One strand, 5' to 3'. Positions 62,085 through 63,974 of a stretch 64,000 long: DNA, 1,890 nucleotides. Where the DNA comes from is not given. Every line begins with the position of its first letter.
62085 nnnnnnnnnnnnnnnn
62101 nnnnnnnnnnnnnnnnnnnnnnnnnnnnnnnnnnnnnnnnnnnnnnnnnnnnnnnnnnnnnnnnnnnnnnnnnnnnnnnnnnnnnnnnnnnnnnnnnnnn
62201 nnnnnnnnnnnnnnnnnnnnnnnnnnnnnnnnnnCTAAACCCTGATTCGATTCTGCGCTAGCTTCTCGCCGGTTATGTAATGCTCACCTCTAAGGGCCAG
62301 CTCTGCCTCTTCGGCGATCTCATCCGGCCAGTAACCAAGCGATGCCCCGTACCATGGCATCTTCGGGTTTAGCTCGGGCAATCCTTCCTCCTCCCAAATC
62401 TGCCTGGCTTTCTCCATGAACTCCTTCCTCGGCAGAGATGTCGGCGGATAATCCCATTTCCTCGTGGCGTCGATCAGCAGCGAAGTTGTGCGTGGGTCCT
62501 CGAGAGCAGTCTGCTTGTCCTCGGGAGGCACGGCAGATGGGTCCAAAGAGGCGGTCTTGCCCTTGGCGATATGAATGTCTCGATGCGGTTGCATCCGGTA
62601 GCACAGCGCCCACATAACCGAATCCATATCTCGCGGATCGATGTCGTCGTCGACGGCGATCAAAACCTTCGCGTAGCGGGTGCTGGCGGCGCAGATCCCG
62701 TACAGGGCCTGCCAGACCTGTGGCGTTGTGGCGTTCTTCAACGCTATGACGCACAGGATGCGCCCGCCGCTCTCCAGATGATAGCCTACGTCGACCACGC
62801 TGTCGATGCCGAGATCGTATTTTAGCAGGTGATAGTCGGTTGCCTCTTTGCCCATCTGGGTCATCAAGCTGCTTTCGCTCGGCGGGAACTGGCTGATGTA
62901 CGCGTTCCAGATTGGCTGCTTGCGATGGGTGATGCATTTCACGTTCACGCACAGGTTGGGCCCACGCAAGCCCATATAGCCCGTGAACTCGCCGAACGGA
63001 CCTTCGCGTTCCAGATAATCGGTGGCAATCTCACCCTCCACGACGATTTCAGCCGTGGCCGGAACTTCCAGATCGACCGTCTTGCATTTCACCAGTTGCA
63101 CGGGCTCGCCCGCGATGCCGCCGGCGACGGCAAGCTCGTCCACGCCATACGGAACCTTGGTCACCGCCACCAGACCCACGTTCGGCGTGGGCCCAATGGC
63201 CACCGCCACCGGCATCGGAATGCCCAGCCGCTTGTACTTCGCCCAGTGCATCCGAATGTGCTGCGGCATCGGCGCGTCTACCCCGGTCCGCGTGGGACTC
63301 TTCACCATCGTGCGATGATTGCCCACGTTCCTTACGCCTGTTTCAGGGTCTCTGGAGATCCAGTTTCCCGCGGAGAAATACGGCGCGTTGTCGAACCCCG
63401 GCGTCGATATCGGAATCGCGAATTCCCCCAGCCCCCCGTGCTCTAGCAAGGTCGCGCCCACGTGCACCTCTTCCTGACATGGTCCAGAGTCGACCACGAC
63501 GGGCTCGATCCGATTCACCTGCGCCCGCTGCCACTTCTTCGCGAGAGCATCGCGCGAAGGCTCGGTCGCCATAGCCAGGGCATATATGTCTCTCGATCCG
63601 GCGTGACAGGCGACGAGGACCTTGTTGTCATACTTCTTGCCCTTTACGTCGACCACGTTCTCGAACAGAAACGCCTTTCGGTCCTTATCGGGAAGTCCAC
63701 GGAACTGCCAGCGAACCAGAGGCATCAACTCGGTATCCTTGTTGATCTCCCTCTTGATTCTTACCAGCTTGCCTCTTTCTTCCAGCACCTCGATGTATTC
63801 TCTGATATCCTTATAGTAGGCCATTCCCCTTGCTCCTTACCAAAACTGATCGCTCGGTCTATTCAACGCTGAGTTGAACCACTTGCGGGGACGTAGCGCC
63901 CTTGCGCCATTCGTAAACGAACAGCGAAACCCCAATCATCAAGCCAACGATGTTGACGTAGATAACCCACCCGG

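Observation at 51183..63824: Dual Mo-hydroxylase / multi-UbiD / cysteine-hydrolase supercluster: candidate undescribed pathway for N-heteroaromatic carboxylates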

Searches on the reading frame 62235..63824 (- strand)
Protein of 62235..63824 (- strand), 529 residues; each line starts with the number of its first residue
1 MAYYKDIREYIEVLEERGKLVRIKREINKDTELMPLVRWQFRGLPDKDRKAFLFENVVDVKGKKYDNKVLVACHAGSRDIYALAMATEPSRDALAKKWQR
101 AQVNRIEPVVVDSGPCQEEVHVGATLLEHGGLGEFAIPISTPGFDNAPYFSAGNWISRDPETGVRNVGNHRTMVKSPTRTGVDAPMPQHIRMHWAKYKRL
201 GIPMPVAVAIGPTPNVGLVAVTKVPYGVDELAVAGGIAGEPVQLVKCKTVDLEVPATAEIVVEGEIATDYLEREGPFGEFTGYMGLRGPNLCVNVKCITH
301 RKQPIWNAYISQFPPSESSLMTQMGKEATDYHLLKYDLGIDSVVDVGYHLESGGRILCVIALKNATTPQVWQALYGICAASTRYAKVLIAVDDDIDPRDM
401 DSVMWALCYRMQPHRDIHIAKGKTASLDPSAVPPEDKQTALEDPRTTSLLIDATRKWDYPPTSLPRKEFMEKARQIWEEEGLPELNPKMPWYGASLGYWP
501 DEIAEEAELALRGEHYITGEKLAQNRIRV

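Call 4: search_protein_families(library=pfam, proteins=[window:62235-63824:-])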
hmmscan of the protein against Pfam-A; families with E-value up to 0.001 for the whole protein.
window:62235-63824:- (529 aa): 3 families
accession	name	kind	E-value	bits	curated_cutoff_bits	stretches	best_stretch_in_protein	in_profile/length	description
PF01977.22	UbiD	-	5.7e-56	189.4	23.3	1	112-309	6-201/206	3-octaprenyl-4-hydroxybenzoate carboxy-lyase Rift-related domain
PF20696.2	UbiD_C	-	1.9e-21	76.8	24.2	1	321-452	3-126/127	3-octaprenyl-4-hydroxybenzoate carboxy-lyase C-terminal domain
PF20695.2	UbiD_N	-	1.4e-06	28.7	24.3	1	11-91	1-69/78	3-octaprenyl-4-hydroxybenzoate carboxy-lyase N-terminal domain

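Call 5: search_protein_families(library=ncbifam, proteins=[window:62235-63824:-])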
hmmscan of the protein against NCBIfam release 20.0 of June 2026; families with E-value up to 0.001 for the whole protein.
window:62235-63824:- (529 aa): 7 families
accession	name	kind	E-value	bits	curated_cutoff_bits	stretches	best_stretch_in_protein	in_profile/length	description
TIGR00148.1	TIGR00148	subfamily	1.2e-77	261.5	244.85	1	7-434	1-424/438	UbiD family decarboxylase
NF041204.1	VdcC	exception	3e-70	237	650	1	4-457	1-439/467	non-oxidative hydroxyarylic acid decarboxylases subunit C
TIGR03701.1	mena_SCO4490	equivalog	4.1e-59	200.5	495.9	1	9-431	1-425/433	menaquinone biosynthesis decarboxylase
NF041219.1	BagN_FevL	exception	8.5e-45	153.2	1000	1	3-328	16-342/502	bagremycin/ferroverdin biosynthesis UbiD family decarboxylase BagN/FevL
TIGR02723.1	phenyl_P_alpha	equivalog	1.1e-41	143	564.6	1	5-437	8-431/485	phenylphosphate carboxylase subunit alpha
NF008175.0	PRK10922.1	equivalog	2e-41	142.1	788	1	3-424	5-434/497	4-hydroxy-3-polyprenylbenzoate decarboxylase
TIGR02724.1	phenyl_P_beta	equivalog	9.2e-40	136.4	468.95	1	6-481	2-470/472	phenylphosphate carboxylase subunit beta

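Call 15: search_solved_structures(query=window:62235-63824:-, max_evalue=1e-10)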
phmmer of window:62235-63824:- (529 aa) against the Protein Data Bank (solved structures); distinct sequences matched with E-value up to 1e-10: 40.
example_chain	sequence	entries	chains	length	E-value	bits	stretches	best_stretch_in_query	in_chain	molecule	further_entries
6h6x_B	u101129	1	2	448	2e-54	188.4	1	6-431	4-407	3-polyprenyl-4-hydroxybenzoate decarboxylase and related decarboxylases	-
6h6v_A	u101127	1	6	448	2.3e-54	188.2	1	6-431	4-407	3-polyprenyl-4-hydroxybenzoate decarboxylase and related decarboxylases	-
7ae4_A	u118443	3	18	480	4.2e-42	147.7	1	3-466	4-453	Phenolic acid decarboxylase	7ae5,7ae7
7pda_A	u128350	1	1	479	3.6e-37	131.4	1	1-466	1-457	UbiD family decarboxylase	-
6da6_A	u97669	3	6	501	1.4e-34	122.9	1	4-415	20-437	UbiD-like decarboxylase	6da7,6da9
5ny5_A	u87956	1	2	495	2.5e-34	122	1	45-478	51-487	3,4-dihydroxybenzoate decarboxylase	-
5o3n_A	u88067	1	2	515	2.9e-34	121.8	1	45-478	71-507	3,4-dihydroxybenzoate decarboxylase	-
5o3m_A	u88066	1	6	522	1.8e-32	115.9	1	6-437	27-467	Protocatechuate decarboxylase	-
2idb_A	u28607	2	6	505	6.4e-32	114.1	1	4-425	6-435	3-octaprenyl-4-hydroxybenzoate carboxy-lyase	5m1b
5m1c_A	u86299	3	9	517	6.7e-32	114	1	4-424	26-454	3-octaprenyl-4-hydroxybenzoate carboxy-lyase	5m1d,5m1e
7abn_D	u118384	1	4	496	9.5e-31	110.2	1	6-418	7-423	UbiD-like decarboxylase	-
4ip2_A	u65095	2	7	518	1.1e-30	110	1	6-418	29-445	Aromatic Acid Decarboxylase | PA0254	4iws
7abo_C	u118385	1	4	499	1.7e-30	109.4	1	6-418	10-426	UbiD-like decarboxylase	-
7p9q_A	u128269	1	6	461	5e-29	104.6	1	4-417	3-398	AnInD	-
7nf0_A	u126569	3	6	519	5.7e-29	104.4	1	7-305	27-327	Ferulic acid decarboxylase 1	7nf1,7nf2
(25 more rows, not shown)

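Call 19: find_related_loci(query=window:62235-63824:-, collection=genome_contigs, flank=10000)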
Query window:62235-63824:- (529 aa) in genome_contigs; peptide patterns used: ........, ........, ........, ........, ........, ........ (x = any residue, [..] = any of these).
71 stretches matched a pattern; 5 encode a relative of the query (tblastn E <= 1e-3); 5 distinct loci.
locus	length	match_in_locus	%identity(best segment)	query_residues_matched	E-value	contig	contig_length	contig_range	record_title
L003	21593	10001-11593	46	4-528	2e-152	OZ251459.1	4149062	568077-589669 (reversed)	MAG: uncultured Candidatus Binatia bacterium isolate da1d9dc7-a60c-4903-b102-0a77710175cf genome assembly, chromosome: 1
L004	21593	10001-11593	45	4-528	1e-148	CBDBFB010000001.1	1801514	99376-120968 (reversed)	MAG: uncultured Candidatus Binatia bacterium isolate 1f458a18-970d-4e2d-a946-a0f588cd1ee1 genome assembly, contig: conti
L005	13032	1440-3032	45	4-528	4e-148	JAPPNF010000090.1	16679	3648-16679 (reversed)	MAG: Deltaproteobacteria bacterium isolate RHO3_bin_65 NODE_5143_length_16679_cov_182.082591, whole genome shotgun seque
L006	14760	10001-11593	45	4-528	5e-148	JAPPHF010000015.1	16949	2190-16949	MAG: Deltaproteobacteria bacterium isolate RHO1_bin_74 NODE_5071_length_16949_cov_8.836451, whole genome shotgun sequenc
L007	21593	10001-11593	45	4-528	1e-147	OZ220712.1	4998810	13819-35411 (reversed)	MAG: Thermodesulfobacteriota bacterium isolate 564989d4-0a31-48dd-8468-51938819ad86 genome assembly, chromosome: 1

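Call 23: find_encoding_contigs(protein=window:62235-63824:-, flank=10000, max_places=4)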
Protein window:62235-63824:- (529 aa): no gene with exactly this product is on record in the collection.

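Call 49: list_cluster_members(proteins=[P0001, P0121, window:62235-63824:-, window:51379-52761:-, window:61518-62234:-, window:61011-61286:-, window:51183-51335:-, window:52915-53898:-, window:60042-60956:-])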
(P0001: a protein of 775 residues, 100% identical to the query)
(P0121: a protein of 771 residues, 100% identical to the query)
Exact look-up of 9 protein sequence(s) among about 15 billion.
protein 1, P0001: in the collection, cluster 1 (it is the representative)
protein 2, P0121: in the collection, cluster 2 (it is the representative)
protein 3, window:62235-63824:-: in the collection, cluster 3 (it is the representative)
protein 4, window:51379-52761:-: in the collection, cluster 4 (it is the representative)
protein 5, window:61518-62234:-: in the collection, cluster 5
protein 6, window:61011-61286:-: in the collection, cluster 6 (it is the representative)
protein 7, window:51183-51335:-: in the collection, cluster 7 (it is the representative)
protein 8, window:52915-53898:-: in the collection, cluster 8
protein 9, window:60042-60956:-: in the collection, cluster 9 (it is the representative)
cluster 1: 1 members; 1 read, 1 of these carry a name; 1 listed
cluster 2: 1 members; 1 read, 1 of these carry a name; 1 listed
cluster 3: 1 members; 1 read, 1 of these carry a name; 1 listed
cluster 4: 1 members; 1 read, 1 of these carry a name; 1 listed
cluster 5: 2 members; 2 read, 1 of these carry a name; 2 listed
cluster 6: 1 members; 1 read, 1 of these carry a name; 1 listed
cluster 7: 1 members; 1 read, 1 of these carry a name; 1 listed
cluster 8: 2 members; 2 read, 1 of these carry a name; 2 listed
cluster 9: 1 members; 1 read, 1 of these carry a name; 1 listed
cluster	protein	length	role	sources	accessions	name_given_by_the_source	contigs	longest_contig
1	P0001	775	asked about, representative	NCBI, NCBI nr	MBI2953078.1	MAG: molybdopterin-dependent oxidoreductase [Chloroflexi bacterium] | molybdopterin-dependent oxidoreductase [Chloroflexota bacterium]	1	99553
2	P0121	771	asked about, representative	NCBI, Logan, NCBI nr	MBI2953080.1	MAG: molybdopterin-dependent oxidoreductase [Chloroflexi bacterium] | molybdopterin-dependent oxidoreductase [Chloroflexota bacterium]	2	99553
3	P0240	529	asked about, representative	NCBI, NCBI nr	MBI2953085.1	MAG: UbiD family decarboxylase [Chloroflexi bacterium] | UbiD family decarboxylase [Chloroflexota bacterium]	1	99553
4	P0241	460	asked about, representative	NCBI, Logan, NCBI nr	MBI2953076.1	MAG: UbiD family decarboxylase [Chloroflexi bacterium] | UbiD family decarboxylase [Chloroflexota bacterium]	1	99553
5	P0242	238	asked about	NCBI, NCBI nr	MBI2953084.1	MAG: isochorismatase family protein [Chloroflexi bacterium] | isochorismatase family protein [Chloroflexota bacterium]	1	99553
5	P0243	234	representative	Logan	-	-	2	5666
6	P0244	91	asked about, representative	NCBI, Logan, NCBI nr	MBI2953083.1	MAG: MoaD/ThiS family protein [Chloroflexi bacterium] | MoaD/ThiS family protein [Chloroflexota bacterium]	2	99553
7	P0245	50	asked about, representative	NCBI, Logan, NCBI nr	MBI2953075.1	MAG: hypothetical protein HYY30_02085 [Chloroflexi bacterium] | hypothetical protein [Chloroflexota bacterium]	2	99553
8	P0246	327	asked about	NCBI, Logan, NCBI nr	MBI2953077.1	MAG: FAD binding domain-containing protein [Chloroflexi bacterium] | FAD binding domain-containing protein [Chloroflexota bacterium]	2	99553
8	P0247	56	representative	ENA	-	-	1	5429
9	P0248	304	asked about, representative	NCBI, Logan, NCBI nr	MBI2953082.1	MAG: xanthine dehydrogenase family protein subunit M [Chloroflexi bacterium] | xanthine dehydrogenase family protein subunit M [Chloroflexota bacterium]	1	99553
